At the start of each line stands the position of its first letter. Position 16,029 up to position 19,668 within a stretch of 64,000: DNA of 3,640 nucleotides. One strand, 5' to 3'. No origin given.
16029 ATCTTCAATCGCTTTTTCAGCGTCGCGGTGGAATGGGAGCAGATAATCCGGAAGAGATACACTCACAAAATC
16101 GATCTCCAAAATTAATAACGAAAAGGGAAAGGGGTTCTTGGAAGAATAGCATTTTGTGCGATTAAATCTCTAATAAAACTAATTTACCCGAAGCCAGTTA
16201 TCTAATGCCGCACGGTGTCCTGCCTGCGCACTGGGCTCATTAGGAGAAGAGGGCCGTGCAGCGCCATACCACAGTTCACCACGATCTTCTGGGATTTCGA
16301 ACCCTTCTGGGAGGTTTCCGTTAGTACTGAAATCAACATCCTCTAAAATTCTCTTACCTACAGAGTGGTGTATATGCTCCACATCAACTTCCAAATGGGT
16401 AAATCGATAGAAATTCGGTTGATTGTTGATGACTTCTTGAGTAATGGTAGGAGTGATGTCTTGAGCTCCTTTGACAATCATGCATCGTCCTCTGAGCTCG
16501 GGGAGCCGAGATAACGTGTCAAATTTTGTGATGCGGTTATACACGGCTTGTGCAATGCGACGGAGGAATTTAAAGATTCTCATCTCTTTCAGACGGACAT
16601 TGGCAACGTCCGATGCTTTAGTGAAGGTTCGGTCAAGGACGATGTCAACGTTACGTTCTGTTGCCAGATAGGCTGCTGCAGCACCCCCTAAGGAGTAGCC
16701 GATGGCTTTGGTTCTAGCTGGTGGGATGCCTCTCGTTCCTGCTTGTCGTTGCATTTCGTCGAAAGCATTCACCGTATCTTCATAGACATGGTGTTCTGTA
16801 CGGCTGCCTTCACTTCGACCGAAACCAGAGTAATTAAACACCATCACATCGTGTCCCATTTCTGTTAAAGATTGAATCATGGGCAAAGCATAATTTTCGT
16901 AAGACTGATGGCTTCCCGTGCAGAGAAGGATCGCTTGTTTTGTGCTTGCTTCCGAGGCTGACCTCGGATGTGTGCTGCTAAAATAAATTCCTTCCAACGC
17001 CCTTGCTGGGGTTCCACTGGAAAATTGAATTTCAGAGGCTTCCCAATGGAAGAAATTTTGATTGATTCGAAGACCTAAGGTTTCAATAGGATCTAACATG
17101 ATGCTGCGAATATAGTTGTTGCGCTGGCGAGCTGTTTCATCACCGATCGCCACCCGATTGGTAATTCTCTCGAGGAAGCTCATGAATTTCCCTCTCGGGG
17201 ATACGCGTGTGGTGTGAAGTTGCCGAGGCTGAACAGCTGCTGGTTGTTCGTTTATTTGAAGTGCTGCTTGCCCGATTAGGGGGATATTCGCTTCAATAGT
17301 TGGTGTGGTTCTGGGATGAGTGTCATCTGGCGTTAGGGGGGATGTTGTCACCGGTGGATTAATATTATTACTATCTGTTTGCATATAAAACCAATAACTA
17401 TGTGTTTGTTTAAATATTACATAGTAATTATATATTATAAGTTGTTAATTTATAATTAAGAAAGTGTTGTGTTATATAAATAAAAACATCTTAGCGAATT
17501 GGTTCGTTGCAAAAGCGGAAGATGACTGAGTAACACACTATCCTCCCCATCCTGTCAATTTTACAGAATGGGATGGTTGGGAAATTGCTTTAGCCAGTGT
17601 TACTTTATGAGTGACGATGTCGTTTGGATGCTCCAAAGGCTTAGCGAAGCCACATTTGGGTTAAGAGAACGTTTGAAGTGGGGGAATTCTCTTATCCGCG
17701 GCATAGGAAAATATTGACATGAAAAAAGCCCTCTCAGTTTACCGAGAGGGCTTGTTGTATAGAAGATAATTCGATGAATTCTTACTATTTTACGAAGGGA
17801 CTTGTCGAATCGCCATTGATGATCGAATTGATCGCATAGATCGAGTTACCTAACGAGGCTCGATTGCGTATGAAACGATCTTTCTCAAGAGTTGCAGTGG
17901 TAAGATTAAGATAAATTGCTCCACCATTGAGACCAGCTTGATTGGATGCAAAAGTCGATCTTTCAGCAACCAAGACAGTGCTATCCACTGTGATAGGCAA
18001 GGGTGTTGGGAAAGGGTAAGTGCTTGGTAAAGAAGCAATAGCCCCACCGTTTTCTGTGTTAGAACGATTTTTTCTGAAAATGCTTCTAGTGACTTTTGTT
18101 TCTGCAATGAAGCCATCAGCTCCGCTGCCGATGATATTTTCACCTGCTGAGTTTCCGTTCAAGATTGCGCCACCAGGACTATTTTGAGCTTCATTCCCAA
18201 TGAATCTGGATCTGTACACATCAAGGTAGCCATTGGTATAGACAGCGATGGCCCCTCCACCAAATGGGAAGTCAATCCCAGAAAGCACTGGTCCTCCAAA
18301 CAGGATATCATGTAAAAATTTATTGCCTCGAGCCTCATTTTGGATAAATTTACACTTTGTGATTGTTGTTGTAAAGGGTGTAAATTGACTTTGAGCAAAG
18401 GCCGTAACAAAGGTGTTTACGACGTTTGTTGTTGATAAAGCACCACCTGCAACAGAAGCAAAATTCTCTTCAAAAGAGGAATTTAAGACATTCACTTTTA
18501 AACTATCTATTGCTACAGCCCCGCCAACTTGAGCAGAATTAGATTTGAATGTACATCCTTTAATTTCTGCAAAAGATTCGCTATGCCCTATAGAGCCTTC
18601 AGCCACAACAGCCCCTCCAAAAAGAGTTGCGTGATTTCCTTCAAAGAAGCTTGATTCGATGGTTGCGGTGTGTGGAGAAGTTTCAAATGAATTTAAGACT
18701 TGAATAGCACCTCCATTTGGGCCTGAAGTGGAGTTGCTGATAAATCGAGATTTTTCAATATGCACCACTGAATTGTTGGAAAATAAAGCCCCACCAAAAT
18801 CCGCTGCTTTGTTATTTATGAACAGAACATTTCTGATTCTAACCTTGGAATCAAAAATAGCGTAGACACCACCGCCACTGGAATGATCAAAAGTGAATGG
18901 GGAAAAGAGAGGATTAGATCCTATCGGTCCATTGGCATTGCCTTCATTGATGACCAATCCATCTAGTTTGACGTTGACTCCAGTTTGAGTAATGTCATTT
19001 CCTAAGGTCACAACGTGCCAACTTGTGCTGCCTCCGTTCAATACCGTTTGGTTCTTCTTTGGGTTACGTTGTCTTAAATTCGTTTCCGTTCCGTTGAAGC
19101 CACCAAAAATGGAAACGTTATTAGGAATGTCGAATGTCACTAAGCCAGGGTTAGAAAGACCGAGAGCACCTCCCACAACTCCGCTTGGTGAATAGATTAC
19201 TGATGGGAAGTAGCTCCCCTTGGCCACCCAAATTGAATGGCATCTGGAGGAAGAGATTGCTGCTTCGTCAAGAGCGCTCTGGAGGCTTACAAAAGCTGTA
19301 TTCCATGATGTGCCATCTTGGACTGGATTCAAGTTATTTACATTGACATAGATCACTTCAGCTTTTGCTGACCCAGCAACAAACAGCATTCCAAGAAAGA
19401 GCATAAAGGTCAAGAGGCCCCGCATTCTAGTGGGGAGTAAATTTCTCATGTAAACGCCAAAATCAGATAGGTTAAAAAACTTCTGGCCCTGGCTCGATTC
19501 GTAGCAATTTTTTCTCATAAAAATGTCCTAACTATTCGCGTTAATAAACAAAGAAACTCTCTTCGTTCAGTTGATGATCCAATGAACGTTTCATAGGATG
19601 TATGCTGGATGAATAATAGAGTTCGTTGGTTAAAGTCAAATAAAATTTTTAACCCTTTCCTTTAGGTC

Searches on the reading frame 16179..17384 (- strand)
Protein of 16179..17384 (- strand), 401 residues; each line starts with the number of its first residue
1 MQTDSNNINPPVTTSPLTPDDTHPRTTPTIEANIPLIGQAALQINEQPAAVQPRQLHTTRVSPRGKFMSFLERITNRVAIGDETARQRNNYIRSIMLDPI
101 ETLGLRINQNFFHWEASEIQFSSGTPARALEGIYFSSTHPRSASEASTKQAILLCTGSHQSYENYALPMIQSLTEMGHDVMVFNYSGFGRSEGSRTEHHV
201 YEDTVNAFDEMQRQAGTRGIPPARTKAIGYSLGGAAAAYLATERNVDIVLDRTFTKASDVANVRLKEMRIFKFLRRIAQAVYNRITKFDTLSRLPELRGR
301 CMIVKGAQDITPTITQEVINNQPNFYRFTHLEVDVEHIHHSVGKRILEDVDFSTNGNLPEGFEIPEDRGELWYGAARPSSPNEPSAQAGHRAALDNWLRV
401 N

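Call 10: search_protein_families(library=pfam, proteins=[window:16179-17384:-], max_evalue=0.001)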
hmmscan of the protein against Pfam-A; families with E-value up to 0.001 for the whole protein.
window:16179-17384:- (401 aa): 3 families
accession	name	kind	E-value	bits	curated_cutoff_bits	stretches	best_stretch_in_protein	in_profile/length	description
PF12146.15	Hydrolase_4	-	8e-11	42.1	27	1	147-248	2-104/239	Serine aminopeptidase, S33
PF00561.26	Abhydrolase_1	-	2.5e-08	34.3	25.8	1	151-243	2-89/245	alpha/beta hydrolase fold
PF05677.18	DUF818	-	0.00013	21.5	20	1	144-316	132-308/365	Chlamydia CHLPS protein (DUF818)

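Call 80: search_protein_families(library=padloc, proteins=[window:16179-17384:-], max_evalue=0.001)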
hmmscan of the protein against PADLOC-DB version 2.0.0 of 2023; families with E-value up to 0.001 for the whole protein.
window:16179-17384:- (401 aa): 0 families

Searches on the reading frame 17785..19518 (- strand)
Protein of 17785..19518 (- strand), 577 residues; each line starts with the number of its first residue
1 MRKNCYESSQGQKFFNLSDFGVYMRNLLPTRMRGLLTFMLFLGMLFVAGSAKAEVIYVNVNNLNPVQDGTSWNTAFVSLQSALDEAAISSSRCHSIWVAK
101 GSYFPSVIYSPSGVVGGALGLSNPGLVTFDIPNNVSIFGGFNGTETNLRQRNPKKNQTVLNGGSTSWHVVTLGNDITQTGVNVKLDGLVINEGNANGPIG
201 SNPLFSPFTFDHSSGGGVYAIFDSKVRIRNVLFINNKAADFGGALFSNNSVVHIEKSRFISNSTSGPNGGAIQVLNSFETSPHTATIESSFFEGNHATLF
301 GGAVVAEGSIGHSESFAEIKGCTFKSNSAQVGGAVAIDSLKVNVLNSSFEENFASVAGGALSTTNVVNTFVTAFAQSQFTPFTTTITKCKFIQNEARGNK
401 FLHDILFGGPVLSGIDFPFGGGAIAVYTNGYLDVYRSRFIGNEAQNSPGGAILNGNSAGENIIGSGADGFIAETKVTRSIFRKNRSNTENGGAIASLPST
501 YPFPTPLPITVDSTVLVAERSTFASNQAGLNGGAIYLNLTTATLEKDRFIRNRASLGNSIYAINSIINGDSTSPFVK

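Call 10: search_protein_families(library=pfam, proteins=[window:17785-19518:-], max_evalue=0.001)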
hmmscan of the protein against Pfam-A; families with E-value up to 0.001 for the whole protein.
window:17785-19518:- (577 aa): 1 family
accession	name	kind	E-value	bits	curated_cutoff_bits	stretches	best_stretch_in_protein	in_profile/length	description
PF02415.23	Chlam_PMP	-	4.2e-13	48.5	20.6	0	230-247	1-18/19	Chlamydia polymorphic membrane protein (Chlamydia_PMP) repeat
